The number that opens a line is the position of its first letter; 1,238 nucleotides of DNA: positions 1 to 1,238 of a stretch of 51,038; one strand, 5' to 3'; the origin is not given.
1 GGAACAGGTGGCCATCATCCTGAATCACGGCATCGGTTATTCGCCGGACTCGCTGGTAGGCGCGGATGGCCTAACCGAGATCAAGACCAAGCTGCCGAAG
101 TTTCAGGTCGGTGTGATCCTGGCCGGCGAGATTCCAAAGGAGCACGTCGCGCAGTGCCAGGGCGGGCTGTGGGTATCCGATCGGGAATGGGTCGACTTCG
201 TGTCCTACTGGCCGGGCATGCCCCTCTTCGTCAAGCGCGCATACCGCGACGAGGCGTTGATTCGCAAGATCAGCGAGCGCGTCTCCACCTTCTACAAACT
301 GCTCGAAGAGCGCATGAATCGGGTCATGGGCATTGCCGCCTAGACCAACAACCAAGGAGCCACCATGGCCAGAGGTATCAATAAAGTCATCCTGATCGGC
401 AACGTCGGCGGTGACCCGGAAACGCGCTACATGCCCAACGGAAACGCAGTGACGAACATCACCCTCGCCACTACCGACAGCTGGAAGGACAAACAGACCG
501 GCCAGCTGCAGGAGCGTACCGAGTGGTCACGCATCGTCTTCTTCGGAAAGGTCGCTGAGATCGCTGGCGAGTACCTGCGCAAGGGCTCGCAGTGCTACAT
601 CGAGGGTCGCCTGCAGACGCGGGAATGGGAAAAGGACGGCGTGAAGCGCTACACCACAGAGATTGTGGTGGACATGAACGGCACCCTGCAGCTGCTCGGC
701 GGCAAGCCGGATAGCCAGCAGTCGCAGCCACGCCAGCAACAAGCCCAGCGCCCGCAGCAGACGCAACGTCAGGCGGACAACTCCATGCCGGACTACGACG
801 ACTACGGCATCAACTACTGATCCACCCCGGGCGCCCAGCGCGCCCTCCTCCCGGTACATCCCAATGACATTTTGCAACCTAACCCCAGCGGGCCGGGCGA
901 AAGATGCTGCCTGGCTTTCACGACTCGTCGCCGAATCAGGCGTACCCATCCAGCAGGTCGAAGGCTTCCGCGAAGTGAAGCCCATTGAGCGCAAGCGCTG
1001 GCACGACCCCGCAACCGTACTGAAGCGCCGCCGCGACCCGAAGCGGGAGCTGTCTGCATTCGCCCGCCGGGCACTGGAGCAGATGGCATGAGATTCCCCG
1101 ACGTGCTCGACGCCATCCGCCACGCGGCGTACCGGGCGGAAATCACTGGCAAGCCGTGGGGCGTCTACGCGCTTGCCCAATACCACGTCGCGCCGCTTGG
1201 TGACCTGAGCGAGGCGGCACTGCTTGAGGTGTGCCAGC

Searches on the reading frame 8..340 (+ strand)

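Call 22: search_protein_families(library=pfam, proteins=[window:8-340:+], max_evalue=0.01)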
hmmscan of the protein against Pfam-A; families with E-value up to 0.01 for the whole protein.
window:8-340:+ (111 aa): 1 family
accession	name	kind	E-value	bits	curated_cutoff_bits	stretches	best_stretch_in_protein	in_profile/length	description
PF09588.16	YqaJ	-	0.0098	16.6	22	0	9-59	90-149/150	YqaJ-like viral recombinase domain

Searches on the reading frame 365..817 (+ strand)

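Call 22: search_protein_families(library=pfam, proteins=[window:365-817:+], max_evalue=0.01)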
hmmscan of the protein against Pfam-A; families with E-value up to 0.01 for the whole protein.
window:365-817:+ (151 aa): 1 family
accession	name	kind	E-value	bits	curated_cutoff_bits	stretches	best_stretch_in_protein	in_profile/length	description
PF00436.31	SSB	-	1.4e-36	125.1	26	1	5-103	1-99/104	Single-strand binding protein family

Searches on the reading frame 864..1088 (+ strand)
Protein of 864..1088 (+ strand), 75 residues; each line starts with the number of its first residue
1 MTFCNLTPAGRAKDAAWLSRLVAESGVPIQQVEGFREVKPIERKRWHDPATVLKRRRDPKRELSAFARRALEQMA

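Call 21: search_protein_families(library=phrogs, proteins=[window:864-1088:+], max_evalue=0.001)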
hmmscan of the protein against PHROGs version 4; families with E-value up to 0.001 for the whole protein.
window:864-1088:+ (75 aa): 1 family
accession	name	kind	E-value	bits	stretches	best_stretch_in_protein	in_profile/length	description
phrog_14822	-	unknown function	6.8e-05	23.9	1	26-75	28-74/77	-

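Call 80: search_protein_families(library=pfam, proteins=[window:864-1088:+], max_evalue=0.001)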
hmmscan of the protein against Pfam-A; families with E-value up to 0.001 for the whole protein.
window:864-1088:+ (75 aa): 0 families
